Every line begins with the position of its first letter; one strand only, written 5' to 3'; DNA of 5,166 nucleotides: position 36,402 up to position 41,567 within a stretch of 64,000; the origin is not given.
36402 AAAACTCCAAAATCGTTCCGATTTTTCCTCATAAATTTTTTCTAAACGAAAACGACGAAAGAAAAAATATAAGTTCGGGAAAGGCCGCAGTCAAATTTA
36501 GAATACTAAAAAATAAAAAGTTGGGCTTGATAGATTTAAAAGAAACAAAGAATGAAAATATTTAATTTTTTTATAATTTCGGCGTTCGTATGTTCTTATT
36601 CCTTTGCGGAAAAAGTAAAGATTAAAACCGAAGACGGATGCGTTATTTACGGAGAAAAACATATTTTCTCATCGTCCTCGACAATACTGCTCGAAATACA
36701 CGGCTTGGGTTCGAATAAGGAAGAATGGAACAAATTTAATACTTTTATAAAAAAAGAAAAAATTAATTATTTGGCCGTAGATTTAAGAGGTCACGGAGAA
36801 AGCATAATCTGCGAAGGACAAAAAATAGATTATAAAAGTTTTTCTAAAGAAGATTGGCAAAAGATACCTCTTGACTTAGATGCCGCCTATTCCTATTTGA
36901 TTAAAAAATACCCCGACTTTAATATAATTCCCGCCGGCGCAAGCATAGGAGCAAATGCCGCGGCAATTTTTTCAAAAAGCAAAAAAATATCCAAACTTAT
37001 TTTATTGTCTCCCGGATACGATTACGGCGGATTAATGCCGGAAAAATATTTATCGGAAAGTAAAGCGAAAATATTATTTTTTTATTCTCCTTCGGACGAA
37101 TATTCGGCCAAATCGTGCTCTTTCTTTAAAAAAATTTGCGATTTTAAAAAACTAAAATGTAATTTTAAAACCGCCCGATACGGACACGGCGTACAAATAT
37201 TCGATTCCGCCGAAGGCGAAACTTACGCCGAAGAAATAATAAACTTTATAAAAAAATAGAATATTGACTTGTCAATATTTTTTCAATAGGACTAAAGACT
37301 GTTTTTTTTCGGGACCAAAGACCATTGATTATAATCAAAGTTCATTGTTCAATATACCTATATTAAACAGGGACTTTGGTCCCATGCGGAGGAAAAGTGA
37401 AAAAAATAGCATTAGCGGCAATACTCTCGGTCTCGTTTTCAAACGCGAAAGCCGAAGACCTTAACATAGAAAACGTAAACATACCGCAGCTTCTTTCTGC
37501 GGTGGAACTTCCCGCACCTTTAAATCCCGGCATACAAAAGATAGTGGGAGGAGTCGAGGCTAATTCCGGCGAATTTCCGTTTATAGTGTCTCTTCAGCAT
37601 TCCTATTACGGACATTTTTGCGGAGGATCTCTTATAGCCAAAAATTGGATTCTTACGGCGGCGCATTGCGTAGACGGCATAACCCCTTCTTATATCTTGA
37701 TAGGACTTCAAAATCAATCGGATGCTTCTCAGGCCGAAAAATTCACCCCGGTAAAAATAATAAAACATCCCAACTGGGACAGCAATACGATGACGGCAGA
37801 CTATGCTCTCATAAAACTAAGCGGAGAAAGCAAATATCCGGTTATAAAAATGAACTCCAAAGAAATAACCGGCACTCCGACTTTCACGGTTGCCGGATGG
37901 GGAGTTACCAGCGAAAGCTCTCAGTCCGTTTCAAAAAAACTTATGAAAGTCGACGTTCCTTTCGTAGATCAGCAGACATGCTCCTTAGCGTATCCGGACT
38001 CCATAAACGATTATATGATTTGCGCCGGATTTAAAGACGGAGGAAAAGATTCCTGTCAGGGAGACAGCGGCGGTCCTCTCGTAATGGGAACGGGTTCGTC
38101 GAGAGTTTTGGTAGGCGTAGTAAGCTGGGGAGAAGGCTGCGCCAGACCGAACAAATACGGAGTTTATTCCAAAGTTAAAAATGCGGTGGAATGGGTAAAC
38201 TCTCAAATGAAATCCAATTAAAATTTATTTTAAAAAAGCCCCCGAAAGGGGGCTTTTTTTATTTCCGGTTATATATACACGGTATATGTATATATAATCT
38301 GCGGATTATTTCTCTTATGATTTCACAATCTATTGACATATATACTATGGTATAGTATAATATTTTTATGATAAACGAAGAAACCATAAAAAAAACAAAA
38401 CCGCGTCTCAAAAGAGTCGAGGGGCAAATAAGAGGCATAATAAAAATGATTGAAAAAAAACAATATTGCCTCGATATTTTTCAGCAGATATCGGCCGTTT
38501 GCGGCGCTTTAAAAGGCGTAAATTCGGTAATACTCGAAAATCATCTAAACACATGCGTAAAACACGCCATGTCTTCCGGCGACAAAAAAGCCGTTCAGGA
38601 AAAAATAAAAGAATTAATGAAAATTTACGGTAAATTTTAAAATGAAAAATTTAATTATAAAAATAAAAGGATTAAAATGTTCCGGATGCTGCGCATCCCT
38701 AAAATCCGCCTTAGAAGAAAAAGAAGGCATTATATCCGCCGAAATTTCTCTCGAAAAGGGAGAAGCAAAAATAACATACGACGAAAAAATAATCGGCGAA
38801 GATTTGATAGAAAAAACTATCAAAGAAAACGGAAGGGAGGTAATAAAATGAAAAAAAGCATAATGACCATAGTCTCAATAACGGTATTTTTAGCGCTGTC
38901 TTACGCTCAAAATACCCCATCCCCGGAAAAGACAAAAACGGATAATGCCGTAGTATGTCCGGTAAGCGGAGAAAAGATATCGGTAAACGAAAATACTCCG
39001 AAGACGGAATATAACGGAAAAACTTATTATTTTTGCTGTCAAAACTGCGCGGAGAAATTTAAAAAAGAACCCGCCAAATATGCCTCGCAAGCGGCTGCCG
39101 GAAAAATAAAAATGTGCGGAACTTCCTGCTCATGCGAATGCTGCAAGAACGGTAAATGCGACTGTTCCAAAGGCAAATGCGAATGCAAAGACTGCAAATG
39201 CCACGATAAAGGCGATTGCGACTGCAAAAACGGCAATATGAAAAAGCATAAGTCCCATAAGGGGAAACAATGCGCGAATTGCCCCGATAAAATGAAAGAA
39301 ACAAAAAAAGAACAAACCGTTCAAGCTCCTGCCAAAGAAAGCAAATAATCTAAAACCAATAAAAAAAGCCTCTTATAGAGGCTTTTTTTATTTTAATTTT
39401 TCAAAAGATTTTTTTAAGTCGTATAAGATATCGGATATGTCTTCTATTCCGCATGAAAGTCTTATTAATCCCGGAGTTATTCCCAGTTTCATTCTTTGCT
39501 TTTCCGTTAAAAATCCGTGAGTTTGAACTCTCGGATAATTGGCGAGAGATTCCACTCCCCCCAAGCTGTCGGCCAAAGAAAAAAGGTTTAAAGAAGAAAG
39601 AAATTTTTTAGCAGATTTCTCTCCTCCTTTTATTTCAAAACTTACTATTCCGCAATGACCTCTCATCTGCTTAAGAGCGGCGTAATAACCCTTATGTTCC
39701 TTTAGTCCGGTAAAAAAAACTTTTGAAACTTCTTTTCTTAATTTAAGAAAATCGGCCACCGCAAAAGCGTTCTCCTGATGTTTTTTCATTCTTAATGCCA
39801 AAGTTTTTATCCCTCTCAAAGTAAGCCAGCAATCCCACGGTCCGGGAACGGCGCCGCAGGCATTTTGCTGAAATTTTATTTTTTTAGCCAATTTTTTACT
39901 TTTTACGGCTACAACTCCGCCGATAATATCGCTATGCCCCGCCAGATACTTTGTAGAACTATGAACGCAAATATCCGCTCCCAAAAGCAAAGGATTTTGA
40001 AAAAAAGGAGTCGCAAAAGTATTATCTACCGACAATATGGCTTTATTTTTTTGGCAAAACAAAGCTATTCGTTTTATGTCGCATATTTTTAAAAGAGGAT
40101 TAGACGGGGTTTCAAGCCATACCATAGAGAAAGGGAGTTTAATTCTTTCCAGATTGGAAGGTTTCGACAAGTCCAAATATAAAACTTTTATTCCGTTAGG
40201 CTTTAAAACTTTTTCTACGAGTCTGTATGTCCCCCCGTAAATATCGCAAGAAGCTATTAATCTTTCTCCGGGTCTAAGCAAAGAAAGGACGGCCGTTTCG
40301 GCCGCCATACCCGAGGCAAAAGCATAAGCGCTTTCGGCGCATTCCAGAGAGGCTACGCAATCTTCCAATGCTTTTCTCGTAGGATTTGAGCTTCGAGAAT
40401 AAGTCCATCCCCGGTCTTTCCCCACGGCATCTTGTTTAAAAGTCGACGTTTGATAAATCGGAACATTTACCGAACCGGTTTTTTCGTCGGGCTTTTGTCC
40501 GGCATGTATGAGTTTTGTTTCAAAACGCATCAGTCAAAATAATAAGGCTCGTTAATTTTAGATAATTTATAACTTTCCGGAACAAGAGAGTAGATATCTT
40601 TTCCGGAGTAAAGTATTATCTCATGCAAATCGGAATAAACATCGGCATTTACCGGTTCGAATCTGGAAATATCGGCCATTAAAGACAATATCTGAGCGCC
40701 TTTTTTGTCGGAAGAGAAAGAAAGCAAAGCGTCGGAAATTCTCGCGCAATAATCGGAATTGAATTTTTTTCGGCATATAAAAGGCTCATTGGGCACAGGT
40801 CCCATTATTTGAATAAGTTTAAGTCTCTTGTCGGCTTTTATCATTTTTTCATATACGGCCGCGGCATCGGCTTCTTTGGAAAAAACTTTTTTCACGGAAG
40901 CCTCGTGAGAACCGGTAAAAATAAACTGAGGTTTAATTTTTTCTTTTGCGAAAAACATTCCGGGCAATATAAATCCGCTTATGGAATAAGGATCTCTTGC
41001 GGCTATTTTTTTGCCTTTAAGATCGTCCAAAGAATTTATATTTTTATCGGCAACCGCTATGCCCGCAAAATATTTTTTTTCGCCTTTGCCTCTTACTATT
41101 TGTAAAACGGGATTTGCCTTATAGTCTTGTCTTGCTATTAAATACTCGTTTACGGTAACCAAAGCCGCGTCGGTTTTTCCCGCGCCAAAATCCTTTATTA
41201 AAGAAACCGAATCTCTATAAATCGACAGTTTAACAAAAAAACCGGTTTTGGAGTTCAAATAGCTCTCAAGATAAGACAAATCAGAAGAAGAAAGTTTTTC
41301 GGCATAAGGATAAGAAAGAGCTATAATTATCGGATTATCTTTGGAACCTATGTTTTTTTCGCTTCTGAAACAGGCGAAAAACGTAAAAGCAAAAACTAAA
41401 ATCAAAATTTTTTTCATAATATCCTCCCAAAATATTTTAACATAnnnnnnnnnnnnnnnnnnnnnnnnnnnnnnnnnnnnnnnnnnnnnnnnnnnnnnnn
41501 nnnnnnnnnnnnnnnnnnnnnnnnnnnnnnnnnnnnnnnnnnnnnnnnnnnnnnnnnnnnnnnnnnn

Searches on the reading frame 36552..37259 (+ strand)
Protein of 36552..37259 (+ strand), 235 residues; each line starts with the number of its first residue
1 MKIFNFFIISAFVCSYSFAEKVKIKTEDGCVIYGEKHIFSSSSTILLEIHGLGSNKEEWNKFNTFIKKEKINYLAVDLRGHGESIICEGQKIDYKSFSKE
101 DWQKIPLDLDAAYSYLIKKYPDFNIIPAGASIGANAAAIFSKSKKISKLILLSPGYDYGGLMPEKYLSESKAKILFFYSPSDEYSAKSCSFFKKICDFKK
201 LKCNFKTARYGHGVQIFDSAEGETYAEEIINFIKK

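Call 60: search_protein_families(library=pfam, max_evalue=0.0001, proteins=[window:36552-37259:+])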
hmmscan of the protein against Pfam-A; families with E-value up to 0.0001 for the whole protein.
window:36552-37259:+ (235 aa): 2 families
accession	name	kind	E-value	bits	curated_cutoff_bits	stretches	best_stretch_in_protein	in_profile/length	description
PF12146.15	Hydrolase_4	-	7.9e-09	35.6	27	1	45-162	6-117/239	Serine aminopeptidase, S33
PF12697.13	Abhydrolase_6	-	9.4e-06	26.9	26.3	1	49-160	4-100/217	Alpha/beta hydrolase family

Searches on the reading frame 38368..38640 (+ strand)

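Call 58: search_protein_families(library=pfam, max_evalue=0.0001, proteins=[window:38368-38640:+])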
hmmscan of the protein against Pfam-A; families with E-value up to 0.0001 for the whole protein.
window:38368-38640:+ (90 aa): 1 family
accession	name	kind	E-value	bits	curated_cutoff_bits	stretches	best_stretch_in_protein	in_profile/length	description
PF02583.22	Trns_repr_metal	-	4.4e-28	97.9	22.8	1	8-86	3-75/78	Metal-sensitive transcriptional repressor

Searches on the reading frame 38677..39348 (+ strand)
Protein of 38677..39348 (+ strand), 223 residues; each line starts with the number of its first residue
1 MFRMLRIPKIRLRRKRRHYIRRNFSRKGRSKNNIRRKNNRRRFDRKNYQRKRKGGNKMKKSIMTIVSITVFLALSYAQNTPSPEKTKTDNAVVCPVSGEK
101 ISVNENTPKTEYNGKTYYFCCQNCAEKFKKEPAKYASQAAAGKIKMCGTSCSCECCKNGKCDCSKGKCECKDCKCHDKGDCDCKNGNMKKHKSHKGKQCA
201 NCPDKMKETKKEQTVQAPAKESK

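Call 58: search_protein_families(library=pfam, max_evalue=0.0001, proteins=[window:38677-39348:+])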
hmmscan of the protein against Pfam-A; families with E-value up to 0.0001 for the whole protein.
window:38677-39348:+ (223 aa): 1 family
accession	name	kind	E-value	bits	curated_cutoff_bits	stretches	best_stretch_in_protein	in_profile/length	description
PF04945.19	YHS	-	3.4e-14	53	30.3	1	95-138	4-46/47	YHS domain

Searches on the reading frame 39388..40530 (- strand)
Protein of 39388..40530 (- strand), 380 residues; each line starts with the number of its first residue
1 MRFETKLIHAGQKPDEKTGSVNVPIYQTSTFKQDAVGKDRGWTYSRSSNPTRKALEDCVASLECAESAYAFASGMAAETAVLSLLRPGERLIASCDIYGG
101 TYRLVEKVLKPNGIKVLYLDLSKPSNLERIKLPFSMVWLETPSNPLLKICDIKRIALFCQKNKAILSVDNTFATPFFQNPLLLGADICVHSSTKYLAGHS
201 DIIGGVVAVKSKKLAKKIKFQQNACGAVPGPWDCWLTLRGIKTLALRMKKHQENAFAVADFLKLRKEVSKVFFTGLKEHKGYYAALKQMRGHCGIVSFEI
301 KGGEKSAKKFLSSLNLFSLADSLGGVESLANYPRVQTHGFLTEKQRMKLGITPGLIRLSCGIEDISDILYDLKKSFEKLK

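Call 58: search_protein_families(library=pfam, max_evalue=0.0001, proteins=[window:39388-40530:-])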
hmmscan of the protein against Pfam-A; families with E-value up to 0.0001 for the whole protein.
window:39388-40530:- (380 aa): 1 family
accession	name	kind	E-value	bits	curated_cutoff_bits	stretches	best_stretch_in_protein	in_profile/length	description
PF01053.26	Cys_Met_Meta_PP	-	2.4e-140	467.9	27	1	4-377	1-381/381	Cys/Met metabolism PLP-dependent enzyme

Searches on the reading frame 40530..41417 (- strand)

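Call 58: search_protein_families(library=pfam, max_evalue=0.0001, proteins=[window:40530-41417:-])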
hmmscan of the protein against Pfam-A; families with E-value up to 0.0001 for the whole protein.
window:40530-41417:- (295 aa): 2 families
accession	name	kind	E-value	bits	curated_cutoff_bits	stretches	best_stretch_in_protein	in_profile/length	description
PF12974.12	Phosphonate-bd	-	2.4e-38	132.3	27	1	49-261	18-242/242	ABC transporter, phosphonate, periplasmic substrate-binding protein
PF09084.16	NMT1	-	8.8e-06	26.2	20.5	1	59-191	20-150/216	NMT1/THI5 like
